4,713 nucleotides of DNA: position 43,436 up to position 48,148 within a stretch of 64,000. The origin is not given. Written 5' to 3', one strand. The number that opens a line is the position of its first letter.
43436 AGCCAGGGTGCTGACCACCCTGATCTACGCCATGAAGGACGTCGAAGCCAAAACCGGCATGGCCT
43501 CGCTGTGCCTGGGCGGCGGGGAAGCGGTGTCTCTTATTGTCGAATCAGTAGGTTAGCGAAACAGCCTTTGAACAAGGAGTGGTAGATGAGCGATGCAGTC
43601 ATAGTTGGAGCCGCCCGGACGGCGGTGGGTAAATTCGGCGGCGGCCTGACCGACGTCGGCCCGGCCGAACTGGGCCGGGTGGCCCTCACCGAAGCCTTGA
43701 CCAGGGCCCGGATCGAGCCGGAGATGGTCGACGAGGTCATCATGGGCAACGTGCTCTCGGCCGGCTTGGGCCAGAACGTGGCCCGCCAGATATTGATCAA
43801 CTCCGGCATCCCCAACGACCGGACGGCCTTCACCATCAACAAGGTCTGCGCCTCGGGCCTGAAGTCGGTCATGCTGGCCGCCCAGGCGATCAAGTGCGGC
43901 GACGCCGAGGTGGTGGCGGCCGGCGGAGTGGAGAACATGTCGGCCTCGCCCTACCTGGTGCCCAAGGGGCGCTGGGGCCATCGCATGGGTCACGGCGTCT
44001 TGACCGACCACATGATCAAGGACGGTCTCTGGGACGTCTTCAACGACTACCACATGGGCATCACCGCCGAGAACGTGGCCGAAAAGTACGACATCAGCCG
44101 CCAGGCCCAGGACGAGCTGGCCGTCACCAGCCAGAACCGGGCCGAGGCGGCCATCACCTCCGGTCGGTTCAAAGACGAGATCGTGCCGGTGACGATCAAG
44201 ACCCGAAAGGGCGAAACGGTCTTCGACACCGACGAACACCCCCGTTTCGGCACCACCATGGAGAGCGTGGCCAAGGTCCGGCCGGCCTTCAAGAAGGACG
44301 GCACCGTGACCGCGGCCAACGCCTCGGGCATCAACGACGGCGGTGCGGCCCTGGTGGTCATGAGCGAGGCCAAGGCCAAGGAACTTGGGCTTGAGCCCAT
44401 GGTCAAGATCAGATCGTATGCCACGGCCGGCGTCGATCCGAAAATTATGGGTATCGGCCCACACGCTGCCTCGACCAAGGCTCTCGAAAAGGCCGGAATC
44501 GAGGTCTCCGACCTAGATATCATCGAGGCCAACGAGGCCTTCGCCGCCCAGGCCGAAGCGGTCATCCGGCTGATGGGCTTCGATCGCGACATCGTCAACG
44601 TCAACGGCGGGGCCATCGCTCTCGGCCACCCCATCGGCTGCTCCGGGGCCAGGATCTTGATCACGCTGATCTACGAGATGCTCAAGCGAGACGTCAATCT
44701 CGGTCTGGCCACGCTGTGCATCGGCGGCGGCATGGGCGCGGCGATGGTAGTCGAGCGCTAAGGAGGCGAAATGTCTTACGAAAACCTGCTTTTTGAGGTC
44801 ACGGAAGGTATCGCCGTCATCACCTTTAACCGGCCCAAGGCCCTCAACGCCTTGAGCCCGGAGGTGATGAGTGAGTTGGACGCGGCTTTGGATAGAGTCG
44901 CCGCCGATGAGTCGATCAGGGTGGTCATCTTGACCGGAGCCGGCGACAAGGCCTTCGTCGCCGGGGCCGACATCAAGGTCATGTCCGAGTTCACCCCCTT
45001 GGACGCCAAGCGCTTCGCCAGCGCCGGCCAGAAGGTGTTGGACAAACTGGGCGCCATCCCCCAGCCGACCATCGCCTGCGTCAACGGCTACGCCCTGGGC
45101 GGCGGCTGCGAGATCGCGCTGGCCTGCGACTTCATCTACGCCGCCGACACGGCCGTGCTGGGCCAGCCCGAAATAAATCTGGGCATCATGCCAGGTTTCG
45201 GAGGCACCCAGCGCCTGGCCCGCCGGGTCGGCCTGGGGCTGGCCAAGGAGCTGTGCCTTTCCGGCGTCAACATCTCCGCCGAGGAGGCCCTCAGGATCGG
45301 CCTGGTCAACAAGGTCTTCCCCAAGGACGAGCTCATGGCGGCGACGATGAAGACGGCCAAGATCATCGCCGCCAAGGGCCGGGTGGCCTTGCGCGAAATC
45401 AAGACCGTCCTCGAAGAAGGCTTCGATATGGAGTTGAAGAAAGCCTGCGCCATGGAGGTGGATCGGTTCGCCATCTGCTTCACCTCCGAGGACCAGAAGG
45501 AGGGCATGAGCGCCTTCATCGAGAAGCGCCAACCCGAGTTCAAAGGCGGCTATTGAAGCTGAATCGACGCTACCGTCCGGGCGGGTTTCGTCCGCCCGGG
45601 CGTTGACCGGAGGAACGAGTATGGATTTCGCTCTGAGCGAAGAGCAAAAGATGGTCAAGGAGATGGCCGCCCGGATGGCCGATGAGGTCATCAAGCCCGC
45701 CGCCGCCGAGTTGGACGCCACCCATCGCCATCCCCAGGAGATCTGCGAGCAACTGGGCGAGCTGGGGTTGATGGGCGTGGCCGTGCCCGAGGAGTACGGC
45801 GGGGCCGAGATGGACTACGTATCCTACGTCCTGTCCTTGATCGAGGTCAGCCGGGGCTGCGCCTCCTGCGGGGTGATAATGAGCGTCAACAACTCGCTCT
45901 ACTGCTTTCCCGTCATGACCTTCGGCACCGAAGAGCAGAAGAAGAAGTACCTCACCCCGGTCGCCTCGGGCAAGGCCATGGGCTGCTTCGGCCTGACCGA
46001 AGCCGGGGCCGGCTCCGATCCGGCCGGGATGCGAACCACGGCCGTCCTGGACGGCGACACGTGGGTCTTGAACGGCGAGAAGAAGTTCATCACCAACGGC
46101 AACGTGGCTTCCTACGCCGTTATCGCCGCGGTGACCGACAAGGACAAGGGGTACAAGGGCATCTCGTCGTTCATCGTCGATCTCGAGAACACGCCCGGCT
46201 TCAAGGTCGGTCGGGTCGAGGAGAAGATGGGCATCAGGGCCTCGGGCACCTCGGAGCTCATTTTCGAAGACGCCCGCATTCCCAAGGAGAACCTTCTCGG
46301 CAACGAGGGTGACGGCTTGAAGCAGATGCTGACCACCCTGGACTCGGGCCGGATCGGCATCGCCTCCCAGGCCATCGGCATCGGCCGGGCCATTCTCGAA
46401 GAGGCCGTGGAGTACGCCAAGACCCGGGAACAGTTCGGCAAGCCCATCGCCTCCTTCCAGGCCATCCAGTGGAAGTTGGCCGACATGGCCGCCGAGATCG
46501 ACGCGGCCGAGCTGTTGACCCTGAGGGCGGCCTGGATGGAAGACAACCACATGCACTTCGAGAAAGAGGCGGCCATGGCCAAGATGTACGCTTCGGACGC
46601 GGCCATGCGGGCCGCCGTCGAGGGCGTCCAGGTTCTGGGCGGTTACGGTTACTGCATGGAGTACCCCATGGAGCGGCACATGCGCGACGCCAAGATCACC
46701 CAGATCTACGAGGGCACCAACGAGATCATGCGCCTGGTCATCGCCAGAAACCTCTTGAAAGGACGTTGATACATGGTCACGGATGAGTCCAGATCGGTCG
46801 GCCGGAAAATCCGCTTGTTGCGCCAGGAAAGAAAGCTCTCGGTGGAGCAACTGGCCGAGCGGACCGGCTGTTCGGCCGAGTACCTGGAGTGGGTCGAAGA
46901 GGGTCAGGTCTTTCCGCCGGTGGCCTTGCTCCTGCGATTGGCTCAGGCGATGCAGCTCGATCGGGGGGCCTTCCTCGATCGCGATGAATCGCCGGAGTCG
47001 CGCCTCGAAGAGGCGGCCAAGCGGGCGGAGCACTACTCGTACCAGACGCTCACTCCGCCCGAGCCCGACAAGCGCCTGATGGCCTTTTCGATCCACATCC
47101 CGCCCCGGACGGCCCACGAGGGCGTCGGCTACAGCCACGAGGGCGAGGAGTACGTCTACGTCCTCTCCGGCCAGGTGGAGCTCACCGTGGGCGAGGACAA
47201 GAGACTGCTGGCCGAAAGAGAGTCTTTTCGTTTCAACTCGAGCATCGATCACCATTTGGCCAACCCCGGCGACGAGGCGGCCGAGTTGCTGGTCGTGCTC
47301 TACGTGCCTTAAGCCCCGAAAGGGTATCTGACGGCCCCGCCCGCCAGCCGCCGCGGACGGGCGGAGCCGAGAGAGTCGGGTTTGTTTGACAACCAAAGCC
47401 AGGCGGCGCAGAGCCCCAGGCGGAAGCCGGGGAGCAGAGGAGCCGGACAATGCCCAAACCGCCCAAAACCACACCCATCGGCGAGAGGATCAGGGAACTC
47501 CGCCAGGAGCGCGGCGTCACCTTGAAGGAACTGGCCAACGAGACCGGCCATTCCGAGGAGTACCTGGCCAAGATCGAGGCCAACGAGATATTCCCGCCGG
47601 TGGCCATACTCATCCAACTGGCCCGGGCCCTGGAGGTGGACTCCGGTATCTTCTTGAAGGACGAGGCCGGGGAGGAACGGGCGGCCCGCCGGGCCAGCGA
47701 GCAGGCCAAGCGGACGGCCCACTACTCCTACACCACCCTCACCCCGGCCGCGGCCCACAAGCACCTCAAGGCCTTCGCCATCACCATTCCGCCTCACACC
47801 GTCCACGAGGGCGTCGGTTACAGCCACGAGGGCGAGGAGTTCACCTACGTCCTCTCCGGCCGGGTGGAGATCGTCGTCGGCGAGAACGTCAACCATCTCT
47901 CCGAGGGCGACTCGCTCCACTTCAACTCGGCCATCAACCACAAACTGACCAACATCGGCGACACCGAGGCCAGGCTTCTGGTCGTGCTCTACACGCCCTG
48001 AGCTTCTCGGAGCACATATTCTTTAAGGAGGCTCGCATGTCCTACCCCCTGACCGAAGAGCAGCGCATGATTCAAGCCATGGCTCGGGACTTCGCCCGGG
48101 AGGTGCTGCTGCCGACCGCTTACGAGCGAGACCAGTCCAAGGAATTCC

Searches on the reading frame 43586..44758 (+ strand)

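Call 30: search_protein_families(library=pfam, proteins=[window:43586-44758:+])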
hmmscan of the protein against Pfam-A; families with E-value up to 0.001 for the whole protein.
window:43586-44758:+ (391 aa): 4 families
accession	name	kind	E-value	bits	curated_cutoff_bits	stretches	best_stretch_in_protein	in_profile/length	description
PF00108.29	Thiolase_N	-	1.7e-105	352.5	26.4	1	5-261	2-259/260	Thiolase, N-terminal domain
PF02803.24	Thiolase_C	-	1.7e-50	170.2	27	1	270-391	2-123/123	Thiolase, C-terminal domain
PF00109.32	ketoacyl-synt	-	2.5e-05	24.5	20.8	1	82-118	168-204/252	Beta-ketoacyl synthase, N-terminal domain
PF02801.28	Ketoacyl-synt_C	-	0.00026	21.4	20.8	0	4-51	2-48/119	Beta-ketoacyl synthase, C-terminal domain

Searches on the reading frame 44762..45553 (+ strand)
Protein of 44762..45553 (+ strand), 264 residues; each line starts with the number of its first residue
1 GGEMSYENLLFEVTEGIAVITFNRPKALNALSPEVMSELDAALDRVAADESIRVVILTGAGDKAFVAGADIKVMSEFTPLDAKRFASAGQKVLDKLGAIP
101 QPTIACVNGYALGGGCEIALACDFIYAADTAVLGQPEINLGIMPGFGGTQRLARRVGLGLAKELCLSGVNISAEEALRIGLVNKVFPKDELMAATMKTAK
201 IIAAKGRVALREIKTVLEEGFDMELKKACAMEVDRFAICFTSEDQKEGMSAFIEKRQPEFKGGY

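Call 30: search_protein_families(library=pfam, proteins=[window:44762-45553:+])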
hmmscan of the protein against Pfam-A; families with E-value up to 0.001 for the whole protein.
window:44762-45553:+ (264 aa): 2 families
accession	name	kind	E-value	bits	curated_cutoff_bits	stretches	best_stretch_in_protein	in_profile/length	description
PF00378.25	ECH_1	-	1.7e-77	260.6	27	1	13-262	2-250/251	Enoyl-CoA hydratase/isomerase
PF16113.10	ECH_2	-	5.6e-39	135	27.2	1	18-192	2-178/335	Enoyl-CoA hydratase/isomerase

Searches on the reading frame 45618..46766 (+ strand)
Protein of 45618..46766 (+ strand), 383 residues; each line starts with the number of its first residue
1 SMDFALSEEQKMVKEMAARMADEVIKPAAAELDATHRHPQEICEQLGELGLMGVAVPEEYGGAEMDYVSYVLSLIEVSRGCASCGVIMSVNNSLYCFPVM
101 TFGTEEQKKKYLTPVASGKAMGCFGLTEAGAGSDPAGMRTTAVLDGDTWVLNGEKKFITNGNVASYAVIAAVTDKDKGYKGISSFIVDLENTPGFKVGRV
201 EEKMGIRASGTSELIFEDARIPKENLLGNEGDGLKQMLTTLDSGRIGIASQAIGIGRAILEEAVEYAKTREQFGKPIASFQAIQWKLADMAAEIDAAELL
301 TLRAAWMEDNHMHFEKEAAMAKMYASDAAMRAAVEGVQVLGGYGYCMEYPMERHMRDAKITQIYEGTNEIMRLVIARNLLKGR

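Call 30: search_protein_families(library=pfam, proteins=[window:45618-46766:+])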
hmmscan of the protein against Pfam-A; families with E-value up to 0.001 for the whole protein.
window:45618-46766:+ (383 aa): 6 families
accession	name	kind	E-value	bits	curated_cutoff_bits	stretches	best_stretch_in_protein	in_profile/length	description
PF00441.29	Acyl-CoA_dh_1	-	1.3e-52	178.4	22.4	1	231-380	1-150/150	Acyl-CoA dehydrogenase, C-terminal domain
PF02771.21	Acyl-CoA_dh_N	-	6.8e-39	133.2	22.9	1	7-119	1-113/113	Acyl-CoA dehydrogenase, N-terminal domain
PF02770.24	Acyl-CoA_dh_M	-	2.4e-27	95.4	33.3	1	123-218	1-96/97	Acyl-CoA dehydrogenase, middle domain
PF08028.16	Acyl-CoA_dh_2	-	2.1e-26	93.2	22.7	1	246-368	1-133/134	Acyl-CoA dehydrogenase, C-terminal domain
PF22924.1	ACOX_C_alpha1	-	1.6e-07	31.8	27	1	242-380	5-169/169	Acyl-CoA oxidase, C-alpha1 domain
PF21263.2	Acyl-CoA-dh_C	-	0.00064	20.4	27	1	271-339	15-77/96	Acyl-CoA dehydrogenase, C-terminal domain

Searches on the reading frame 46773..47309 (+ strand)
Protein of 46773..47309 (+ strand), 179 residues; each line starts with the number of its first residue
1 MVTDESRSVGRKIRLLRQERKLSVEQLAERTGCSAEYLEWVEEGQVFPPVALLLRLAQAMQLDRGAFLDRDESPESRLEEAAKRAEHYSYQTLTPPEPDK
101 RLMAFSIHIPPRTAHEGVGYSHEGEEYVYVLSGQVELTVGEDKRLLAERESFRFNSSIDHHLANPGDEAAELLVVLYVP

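Call 30: search_protein_families(library=pfam, proteins=[window:46773-47309:+])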
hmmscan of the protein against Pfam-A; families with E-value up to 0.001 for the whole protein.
window:46773-47309:+ (179 aa): 5 families
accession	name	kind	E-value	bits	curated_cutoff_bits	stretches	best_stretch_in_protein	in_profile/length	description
PF07883.17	Cupin_2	-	8.1e-16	57.9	27.2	1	108-175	4-69/70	Cupin domain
PF13560.12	HTH_31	-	4e-13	49.9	27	1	10-64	3-58/64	Helix-turn-helix domain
PF12844.13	HTH_19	-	8.1e-07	29.3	30.2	1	10-68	1-59/64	Helix-turn-helix domain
PF01381.28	HTH_3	-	5.7e-06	26.7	23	1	13-63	1-51/55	Helix-turn-helix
PF13413.12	HTH_25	-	0.00043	20.5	24.6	1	15-45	4-34/62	Helix-turn-helix domain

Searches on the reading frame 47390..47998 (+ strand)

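Call 30: search_protein_families(library=pfam, proteins=[window:47390-47998:+])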
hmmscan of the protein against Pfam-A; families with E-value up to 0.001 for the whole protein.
window:47390-47998:+ (203 aa): 7 families
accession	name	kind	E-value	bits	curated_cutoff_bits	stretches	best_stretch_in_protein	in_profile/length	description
PF07883.17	Cupin_2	-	7.1e-17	61.3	27.2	1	131-199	3-69/70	Cupin domain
PF12844.13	HTH_19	-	4.1e-12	46.3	30.2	1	31-84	1-54/64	Helix-turn-helix domain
PF01381.28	HTH_3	-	1.1e-10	41.8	23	1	34-84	1-51/55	Helix-turn-helix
PF13560.12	HTH_31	-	2.3e-10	41.1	27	1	30-84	2-57/64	Helix-turn-helix domain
PF13413.12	HTH_25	-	7.3e-05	23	24.6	1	34-84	2-58/62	Helix-turn-helix domain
PF05899.18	Cupin_3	-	9.2e-05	22.5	23.5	1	147-179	25-57/74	EutQ-like cupin domain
PF13443.12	HTH_26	-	0.00018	22.1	22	1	33-84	1-53/63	Cro/C1-type HTH DNA-binding domain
